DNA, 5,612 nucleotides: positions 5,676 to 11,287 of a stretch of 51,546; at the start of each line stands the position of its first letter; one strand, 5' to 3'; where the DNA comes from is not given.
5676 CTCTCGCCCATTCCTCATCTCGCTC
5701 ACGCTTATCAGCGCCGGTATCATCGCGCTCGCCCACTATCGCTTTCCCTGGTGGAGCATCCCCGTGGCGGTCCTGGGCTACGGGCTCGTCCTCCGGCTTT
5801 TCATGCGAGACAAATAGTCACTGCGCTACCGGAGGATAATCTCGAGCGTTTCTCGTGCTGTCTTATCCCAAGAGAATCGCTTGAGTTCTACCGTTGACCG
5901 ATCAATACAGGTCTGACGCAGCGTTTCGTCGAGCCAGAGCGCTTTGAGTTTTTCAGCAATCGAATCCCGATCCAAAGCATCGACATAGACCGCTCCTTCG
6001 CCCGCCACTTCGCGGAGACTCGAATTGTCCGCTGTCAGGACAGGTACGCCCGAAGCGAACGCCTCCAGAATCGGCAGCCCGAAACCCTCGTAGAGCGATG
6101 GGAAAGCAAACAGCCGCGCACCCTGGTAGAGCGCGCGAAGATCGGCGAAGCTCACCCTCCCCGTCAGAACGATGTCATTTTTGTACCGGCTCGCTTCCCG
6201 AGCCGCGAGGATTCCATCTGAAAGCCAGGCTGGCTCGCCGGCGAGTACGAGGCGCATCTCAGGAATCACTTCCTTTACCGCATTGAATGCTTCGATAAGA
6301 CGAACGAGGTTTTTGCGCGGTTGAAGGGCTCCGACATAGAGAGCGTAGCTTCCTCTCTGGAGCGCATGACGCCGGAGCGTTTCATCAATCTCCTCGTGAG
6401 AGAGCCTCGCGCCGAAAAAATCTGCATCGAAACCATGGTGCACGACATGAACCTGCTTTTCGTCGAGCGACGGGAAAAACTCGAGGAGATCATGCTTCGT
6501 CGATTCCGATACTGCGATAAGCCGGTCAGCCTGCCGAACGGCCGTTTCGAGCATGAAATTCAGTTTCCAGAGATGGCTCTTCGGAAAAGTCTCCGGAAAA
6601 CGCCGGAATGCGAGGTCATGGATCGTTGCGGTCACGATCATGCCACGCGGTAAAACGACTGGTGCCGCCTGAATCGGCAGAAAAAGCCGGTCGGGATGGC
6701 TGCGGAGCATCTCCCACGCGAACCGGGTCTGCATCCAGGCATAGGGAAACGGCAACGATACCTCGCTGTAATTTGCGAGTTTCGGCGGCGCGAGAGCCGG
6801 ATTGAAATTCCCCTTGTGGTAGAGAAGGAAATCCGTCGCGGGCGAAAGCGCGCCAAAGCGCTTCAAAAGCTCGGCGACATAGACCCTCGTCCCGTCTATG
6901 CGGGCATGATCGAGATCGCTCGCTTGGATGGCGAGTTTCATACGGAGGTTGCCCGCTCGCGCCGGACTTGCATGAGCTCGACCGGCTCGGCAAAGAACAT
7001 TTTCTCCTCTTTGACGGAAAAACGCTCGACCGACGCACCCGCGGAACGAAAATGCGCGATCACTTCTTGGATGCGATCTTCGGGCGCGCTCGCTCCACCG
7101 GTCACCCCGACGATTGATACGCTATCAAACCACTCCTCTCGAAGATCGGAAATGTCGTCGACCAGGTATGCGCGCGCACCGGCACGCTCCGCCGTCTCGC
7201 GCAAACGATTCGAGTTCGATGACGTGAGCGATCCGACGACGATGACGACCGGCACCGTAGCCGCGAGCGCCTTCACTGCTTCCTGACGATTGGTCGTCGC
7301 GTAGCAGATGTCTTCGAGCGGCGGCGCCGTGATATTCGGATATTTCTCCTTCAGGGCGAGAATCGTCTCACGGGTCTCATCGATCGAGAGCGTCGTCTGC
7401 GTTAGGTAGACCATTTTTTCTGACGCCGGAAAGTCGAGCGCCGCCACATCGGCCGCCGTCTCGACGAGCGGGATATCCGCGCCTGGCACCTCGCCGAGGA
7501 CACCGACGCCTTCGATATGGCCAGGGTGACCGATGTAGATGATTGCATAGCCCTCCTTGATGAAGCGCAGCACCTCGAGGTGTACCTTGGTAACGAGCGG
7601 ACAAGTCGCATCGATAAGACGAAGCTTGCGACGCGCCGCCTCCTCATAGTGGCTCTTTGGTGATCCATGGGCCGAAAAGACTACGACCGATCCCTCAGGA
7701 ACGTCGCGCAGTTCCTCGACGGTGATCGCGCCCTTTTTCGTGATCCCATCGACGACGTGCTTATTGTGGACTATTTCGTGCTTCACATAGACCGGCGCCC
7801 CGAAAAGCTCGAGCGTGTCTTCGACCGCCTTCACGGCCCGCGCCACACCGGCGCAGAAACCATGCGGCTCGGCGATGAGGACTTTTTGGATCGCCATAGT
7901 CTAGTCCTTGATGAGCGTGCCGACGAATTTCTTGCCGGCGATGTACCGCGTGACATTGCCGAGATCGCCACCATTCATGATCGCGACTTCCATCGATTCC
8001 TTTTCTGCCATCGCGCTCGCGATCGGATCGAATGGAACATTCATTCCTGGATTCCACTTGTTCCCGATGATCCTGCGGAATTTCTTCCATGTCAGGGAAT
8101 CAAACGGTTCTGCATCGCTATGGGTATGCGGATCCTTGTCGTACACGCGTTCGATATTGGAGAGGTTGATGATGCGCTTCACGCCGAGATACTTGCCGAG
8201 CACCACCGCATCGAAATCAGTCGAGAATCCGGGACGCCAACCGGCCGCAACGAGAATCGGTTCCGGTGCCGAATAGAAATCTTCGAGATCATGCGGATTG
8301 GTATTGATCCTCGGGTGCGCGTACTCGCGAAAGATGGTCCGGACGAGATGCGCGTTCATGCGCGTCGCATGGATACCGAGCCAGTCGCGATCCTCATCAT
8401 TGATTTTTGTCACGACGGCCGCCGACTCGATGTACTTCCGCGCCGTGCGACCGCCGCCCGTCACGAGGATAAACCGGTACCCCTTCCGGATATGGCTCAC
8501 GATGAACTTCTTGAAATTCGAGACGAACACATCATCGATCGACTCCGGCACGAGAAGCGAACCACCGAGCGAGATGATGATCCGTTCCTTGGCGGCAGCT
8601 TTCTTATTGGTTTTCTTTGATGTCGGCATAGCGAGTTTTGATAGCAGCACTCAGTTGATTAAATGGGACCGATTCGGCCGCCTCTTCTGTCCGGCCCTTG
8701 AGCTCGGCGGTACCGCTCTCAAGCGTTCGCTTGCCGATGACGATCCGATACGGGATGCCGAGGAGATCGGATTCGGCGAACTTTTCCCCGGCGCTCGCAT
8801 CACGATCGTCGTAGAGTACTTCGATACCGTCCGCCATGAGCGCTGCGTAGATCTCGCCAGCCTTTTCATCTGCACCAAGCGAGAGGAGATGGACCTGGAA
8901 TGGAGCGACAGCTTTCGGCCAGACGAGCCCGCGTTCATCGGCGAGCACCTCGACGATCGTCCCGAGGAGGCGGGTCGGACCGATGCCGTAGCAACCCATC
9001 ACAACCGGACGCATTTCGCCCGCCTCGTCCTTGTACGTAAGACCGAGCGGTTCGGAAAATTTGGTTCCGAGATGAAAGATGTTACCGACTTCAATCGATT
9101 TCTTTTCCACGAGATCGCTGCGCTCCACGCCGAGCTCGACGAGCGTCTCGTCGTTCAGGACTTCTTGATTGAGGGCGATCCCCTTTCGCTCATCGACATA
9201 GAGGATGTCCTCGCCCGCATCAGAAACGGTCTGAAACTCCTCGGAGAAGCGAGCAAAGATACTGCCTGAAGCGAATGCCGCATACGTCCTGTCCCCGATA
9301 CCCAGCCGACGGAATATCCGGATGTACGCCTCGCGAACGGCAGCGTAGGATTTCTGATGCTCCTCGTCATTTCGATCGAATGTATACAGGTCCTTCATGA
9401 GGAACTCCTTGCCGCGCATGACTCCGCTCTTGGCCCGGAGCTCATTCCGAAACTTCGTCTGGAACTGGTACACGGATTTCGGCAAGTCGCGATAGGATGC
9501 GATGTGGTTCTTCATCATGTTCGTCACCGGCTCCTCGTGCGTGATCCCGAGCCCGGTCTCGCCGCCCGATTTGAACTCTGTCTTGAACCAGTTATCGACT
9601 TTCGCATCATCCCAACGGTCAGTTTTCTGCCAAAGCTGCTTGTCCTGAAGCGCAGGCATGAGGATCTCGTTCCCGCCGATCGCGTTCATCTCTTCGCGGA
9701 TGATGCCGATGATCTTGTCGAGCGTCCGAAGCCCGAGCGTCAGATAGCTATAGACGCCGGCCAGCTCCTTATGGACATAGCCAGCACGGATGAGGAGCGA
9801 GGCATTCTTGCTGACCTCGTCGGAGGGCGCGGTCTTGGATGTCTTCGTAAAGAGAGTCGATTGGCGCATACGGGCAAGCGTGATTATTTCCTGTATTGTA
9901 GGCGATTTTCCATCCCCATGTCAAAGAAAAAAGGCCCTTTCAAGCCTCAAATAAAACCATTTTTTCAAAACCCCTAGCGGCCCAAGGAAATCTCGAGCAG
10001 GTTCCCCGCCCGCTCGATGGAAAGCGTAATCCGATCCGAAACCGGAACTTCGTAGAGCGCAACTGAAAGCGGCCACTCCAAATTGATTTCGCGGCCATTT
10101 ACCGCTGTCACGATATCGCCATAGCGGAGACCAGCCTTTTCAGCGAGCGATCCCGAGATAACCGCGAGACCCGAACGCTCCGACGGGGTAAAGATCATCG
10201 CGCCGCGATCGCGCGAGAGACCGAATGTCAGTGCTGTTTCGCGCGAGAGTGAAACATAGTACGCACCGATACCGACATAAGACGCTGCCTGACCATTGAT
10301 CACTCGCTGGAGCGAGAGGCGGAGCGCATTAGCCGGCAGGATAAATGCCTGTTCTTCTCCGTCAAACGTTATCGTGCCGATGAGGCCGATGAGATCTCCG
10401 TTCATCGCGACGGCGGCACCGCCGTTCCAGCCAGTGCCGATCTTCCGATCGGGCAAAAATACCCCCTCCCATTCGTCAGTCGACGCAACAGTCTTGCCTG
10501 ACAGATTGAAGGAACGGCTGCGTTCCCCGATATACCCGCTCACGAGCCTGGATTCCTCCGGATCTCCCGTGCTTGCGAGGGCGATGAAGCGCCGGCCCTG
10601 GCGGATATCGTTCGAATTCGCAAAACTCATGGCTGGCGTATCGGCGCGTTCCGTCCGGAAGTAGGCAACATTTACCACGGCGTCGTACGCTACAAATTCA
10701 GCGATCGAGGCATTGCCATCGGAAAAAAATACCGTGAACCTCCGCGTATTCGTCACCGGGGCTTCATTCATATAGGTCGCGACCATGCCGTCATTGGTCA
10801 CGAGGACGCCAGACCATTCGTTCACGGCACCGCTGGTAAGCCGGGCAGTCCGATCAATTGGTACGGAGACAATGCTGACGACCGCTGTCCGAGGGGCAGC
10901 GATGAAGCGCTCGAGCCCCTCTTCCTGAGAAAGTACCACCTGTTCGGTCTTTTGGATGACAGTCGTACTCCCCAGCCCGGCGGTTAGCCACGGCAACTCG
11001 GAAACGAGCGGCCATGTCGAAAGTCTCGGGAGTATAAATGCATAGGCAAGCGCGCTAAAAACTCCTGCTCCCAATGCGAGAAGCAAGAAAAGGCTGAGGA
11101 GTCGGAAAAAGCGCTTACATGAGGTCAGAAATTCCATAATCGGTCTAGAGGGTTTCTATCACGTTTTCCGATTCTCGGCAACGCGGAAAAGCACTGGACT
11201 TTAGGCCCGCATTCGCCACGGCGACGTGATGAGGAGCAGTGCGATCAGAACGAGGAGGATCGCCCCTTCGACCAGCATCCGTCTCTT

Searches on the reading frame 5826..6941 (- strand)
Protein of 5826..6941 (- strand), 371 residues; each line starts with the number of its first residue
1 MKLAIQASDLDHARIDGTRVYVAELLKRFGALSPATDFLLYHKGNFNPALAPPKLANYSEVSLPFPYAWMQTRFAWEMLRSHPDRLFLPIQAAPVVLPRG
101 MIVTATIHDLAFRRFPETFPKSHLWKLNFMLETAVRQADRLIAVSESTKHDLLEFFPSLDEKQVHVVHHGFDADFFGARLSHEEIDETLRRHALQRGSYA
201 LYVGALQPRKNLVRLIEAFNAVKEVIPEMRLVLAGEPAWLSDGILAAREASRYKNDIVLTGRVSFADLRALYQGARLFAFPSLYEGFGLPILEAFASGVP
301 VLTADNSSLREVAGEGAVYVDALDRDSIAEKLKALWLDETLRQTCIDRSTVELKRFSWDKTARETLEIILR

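Call 67: search_protein_families(library=pfam, proteins=[window:5826-6941:-], max_evalue=0.00001)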
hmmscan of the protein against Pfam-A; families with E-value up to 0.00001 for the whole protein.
window:5826-6941:- (371 aa): 5 families
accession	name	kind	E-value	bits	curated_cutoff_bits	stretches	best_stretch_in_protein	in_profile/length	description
PF00534.26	Glycos_transf_1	-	2.7e-29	102.3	26.4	1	197-348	15-168/172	Glycosyl transferases group 1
PF13692.12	Glyco_trans_1_4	-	1e-25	91.1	27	1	200-336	4-140/142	Glycosyl transferases group 1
PF20706.3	GT4-conflict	-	2.1e-10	40.6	26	1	135-312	144-319/385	Family 4 Glycosyltransferase in conflict systems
PF13439.12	Glyco_transf_4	-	2.2e-10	41.3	28.5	1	17-174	3-169/170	Glycosyltransferase Family 4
PF13524.12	Glyco_trans_1_2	-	9.8e-08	32.5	25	1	219-366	6-143/144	Glycosyl transferase-like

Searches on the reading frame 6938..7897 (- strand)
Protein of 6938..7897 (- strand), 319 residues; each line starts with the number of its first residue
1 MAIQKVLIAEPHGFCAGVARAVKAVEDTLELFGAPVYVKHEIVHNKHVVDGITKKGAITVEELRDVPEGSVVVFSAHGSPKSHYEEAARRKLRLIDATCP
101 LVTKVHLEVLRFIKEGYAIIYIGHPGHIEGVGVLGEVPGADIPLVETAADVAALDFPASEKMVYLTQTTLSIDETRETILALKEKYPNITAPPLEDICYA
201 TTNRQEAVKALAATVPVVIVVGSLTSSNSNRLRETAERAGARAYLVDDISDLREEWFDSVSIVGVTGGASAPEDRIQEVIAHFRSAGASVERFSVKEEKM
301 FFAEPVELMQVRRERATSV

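Call 67: search_protein_families(library=pfam, proteins=[window:6938-7897:-], max_evalue=0.00001)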
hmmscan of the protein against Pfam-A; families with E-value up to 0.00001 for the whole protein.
window:6938-7897:- (319 aa): 1 family
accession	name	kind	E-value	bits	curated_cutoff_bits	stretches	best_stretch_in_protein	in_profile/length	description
PF02401.23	LYTB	-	2.6e-87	293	24.5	1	6-282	1-265/267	LytB protein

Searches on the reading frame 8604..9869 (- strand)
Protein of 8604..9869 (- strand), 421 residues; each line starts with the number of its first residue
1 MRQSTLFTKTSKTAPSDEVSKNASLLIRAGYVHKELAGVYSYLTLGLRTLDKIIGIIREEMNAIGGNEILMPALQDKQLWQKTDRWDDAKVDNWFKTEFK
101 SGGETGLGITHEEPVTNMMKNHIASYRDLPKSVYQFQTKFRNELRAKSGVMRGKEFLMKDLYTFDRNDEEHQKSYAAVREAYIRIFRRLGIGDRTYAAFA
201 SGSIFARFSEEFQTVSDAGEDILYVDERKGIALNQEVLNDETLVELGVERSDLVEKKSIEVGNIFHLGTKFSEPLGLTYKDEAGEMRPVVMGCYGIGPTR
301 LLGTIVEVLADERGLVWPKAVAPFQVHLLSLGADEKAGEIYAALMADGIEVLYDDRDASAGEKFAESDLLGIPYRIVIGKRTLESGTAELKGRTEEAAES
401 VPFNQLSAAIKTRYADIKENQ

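Call 67: search_protein_families(library=pfam, proteins=[window:8604-9869:-], max_evalue=0.00001)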
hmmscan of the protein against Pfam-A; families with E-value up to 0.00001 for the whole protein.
window:8604-9869:- (421 aa): 2 families
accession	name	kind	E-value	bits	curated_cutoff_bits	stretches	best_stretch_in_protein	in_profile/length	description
PF00587.30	tRNA-synt_2b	-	3e-27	96.3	29.3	1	95-308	1-178/179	tRNA synthetase class II core domain (G, H, P, S and T)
PF03129.25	HGTP_anticodon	-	8.4e-19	68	21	1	333-412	14-93/94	Anticodon binding domain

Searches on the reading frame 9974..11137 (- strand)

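Call 67: search_protein_families(library=pfam, proteins=[window:9974-11137:-], max_evalue=0.00001)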
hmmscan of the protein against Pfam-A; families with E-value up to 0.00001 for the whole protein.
window:9974-11137:- (387 aa): 3 families
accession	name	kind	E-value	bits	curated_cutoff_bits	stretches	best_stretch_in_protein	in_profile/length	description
PF13365.12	Trypsin_2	-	2.8e-08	35.1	27.6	1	104-252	4-144/144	Trypsin-like peptidase domain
PF17820.7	PDZ_6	-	9.8e-08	32.1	27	1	325-351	4-30/54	PDZ domain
PF13180.12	PDZ_2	-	1.3e-07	32.2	27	1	326-384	19-77/80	PDZ domain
